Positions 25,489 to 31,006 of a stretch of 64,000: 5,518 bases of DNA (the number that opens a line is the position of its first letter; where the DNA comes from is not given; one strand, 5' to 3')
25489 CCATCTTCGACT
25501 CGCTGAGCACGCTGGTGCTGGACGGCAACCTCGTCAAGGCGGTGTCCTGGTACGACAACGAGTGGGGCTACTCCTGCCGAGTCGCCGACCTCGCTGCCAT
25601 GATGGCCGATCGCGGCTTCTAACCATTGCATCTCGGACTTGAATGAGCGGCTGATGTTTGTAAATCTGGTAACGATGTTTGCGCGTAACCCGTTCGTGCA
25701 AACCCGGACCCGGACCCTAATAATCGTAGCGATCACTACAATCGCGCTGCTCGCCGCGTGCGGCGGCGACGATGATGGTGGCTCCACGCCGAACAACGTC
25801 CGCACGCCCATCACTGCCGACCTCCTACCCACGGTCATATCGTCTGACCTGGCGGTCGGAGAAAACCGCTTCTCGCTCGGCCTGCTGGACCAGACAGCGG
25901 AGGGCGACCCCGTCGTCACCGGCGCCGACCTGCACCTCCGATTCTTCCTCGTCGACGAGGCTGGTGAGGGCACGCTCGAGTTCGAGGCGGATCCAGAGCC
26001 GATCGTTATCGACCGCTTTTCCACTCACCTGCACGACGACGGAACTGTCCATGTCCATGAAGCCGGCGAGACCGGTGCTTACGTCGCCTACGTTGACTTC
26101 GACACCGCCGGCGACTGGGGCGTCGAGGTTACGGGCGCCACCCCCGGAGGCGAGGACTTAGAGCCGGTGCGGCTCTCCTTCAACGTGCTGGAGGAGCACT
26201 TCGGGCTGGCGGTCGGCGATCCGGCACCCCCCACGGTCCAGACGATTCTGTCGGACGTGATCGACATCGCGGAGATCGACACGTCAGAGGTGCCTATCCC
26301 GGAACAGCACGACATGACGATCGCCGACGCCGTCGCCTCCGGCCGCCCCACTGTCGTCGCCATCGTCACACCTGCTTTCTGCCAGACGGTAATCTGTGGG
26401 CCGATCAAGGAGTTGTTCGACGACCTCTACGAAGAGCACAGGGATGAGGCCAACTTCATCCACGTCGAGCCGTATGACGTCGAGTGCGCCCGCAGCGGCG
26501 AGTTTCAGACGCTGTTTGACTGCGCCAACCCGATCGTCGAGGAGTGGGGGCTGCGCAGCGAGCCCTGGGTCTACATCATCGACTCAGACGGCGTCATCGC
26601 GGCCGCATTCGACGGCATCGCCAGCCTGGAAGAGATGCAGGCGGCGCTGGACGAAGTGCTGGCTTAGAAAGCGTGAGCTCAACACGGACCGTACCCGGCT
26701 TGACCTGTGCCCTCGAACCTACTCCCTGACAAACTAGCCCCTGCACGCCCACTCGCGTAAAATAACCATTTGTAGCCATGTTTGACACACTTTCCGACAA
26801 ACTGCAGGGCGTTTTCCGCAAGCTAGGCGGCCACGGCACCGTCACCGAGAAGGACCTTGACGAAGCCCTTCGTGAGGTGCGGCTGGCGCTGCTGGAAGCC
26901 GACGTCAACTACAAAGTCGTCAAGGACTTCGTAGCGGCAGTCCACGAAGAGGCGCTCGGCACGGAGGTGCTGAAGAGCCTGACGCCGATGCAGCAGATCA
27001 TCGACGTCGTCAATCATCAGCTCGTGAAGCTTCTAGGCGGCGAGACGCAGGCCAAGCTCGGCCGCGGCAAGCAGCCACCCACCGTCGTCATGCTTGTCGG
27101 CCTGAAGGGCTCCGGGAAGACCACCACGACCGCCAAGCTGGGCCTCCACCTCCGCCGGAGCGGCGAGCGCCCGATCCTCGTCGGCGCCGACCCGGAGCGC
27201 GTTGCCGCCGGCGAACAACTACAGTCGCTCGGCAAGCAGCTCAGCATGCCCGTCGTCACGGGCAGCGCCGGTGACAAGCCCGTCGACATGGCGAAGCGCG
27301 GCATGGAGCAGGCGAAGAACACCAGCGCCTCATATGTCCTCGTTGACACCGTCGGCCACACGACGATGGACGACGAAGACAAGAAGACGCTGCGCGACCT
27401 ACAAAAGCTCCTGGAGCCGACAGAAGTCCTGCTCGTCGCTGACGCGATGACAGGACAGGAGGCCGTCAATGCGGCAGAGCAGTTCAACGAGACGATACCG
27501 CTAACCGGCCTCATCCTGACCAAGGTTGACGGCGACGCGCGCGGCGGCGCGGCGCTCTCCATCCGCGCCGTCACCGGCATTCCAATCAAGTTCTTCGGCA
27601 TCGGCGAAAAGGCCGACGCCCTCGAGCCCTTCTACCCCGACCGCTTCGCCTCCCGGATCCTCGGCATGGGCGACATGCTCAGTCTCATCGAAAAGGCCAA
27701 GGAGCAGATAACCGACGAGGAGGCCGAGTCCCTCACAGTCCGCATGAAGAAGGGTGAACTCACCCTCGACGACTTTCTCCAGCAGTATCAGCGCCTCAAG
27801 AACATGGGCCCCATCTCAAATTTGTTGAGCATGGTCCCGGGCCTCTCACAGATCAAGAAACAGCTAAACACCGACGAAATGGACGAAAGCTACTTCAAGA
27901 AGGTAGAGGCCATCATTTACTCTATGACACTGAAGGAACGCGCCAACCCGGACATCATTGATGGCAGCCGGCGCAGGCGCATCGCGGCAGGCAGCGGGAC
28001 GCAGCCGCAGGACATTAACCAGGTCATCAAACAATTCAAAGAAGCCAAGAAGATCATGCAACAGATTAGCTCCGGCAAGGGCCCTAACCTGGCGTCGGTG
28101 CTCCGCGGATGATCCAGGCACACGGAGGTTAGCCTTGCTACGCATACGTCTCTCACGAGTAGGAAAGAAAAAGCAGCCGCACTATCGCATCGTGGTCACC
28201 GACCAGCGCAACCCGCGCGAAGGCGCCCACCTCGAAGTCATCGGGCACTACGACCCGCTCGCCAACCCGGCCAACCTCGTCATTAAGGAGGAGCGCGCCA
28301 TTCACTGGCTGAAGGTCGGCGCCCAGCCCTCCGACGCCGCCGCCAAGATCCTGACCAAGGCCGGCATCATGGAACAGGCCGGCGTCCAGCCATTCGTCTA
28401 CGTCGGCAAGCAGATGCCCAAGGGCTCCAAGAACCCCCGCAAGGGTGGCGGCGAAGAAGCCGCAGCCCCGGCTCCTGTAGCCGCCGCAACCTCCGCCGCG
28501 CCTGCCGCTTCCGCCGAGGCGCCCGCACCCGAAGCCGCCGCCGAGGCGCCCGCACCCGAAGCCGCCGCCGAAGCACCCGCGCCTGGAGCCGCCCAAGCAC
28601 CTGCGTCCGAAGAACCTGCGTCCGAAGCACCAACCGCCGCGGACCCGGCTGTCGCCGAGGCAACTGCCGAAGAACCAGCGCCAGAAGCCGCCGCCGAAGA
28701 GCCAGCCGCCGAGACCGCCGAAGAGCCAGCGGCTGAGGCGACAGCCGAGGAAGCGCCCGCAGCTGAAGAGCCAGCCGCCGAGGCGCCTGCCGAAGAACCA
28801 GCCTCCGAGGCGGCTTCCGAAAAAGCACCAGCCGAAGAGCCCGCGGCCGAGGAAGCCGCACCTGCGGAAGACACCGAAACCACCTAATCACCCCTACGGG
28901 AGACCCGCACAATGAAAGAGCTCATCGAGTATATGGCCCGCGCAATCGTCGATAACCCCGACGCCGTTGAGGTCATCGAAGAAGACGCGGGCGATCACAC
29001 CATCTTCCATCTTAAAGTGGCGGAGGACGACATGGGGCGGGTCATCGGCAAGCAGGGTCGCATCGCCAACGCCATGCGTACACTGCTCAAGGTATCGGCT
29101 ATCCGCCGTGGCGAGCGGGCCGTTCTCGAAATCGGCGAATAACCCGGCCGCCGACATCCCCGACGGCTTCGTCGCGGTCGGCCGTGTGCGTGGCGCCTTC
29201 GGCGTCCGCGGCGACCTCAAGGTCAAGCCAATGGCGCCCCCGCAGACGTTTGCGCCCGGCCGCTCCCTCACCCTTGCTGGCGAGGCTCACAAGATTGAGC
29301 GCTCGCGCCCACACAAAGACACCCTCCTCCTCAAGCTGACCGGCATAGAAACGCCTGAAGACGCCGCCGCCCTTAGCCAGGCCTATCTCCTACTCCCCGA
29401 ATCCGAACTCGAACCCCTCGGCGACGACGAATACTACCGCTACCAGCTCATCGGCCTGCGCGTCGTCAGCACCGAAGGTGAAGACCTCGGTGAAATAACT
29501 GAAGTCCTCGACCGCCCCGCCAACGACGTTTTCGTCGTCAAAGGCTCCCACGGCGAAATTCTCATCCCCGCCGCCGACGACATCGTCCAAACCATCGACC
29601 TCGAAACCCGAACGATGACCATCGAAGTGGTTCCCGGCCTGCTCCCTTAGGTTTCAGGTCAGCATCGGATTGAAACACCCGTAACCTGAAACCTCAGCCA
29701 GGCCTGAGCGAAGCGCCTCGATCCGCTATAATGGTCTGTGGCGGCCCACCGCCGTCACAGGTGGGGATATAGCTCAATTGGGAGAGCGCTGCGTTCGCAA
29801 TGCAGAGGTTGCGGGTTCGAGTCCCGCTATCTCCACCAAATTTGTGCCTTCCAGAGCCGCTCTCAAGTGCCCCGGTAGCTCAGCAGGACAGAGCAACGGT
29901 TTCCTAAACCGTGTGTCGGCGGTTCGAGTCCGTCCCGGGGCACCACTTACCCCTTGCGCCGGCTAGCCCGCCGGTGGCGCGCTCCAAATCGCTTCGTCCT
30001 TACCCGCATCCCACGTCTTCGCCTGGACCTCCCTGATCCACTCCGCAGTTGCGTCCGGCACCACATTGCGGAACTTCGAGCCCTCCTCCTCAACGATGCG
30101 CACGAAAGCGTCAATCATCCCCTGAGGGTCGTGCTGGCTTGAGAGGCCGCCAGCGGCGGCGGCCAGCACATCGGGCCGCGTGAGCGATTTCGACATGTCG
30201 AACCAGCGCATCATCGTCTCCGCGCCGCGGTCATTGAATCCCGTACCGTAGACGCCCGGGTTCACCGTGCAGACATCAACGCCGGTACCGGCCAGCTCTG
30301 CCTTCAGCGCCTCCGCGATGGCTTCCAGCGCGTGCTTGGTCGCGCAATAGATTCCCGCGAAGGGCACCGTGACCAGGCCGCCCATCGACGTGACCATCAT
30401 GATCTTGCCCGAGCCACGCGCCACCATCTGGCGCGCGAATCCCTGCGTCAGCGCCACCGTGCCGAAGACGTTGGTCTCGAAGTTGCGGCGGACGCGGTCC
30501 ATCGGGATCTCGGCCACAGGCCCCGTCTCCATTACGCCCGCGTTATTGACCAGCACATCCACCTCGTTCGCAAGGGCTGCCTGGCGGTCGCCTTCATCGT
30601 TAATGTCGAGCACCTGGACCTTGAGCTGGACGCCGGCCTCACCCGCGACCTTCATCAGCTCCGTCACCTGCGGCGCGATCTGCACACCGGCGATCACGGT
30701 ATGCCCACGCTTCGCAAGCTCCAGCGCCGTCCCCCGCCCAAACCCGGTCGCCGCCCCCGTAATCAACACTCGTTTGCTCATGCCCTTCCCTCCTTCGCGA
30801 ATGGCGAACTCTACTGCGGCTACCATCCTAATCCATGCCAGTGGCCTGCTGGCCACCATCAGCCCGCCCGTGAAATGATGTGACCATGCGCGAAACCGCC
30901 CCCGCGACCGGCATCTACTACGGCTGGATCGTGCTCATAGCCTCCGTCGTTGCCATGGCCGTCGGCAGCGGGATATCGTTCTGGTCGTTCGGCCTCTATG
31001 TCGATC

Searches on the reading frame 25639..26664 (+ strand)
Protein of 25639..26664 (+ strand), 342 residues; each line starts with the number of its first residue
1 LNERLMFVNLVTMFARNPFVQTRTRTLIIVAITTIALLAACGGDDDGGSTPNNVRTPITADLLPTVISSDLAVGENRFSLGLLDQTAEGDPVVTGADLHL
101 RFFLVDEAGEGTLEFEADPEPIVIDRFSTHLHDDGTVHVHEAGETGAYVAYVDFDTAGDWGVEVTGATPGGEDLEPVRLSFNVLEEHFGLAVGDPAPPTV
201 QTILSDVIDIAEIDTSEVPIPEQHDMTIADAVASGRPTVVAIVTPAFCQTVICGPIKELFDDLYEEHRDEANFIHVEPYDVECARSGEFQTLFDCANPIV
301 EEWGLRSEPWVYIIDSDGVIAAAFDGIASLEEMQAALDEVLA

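Call 12: search_protein_families(library=pfam, proteins=[window:25639-26664:+], max_evalue=0.001)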
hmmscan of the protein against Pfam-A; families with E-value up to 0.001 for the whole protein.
window:25639-26664:+ (342 aa): 1 family
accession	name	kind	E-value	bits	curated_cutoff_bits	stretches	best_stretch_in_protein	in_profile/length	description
PF13115.11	YtkA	-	0.00033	21.7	25.9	0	136-164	58-84/85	YtkA-like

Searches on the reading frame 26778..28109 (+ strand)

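Call 12: search_protein_families(library=pfam, proteins=[window:26778-28109:+], max_evalue=0.001)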
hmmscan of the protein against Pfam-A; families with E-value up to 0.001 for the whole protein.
window:26778-28109:+ (444 aa): 8 families
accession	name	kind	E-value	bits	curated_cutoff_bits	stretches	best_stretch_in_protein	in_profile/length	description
PF00448.28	SRP54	-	1.4e-64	217.8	22.7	1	101-296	1-196/196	SRP54-type protein, GTPase domain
PF02978.25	SRP_SPB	-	6.3e-33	113.5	27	1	328-427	2-91/91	Signal peptide binding domain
PF02881.24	SRP54_N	-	1.8e-20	73.3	22.4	1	5-82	1-75/75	SRP54-type protein, helical bundle domain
PF01656.29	CbiA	-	3.7e-06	27.4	25.4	1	111-256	9-89/125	CobQ/CobB/MinD/ParA nucleotide binding domain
PF13401.12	AAA_22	-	0.00016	22.4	27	0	102-213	6-114/130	AAA domain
PF16575.11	CLP1_P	-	0.00022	21.5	26.6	0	170-234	89-151/188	mRNA cleavage and polyadenylation factor CLP1 P-loop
PF03308.22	MeaB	-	0.00034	20.2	23.1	1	102-165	34-95/273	Methylmalonyl Co-A mutase-associated GTPase MeaB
PF02374.21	ArsA_ATPase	-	0.00065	19.4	24.3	0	103-139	3-39/305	Anion-transporting ATPase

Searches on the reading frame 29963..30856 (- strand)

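Call 12: search_protein_families(library=pfam, proteins=[window:29963-30856:-], max_evalue=0.001)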
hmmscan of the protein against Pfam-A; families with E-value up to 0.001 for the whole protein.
window:29963-30856:- (297 aa): 5 families
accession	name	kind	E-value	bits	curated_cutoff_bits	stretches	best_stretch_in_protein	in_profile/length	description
PF00106.31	adh_short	-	1.4e-40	139.4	26.6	1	28-209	1-188/195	short chain dehydrogenase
PF13561.12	adh_short_C2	-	1.4e-26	94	27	1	34-219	1-194/236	Enoyl-(Acyl carrier protein) reductase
PF08659.16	KR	-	2.2e-11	44.5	22.6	1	30-194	3-174/180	KR domain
PF08643.16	DUF1776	-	1.2e-06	28.6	25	1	110-202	104-198/294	Fungal family of unknown function (DUF1776)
PF01370.27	Epimerase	-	0.00016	21.6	20.9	1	30-208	1-179/240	NAD dependent epimerase/dehydratase family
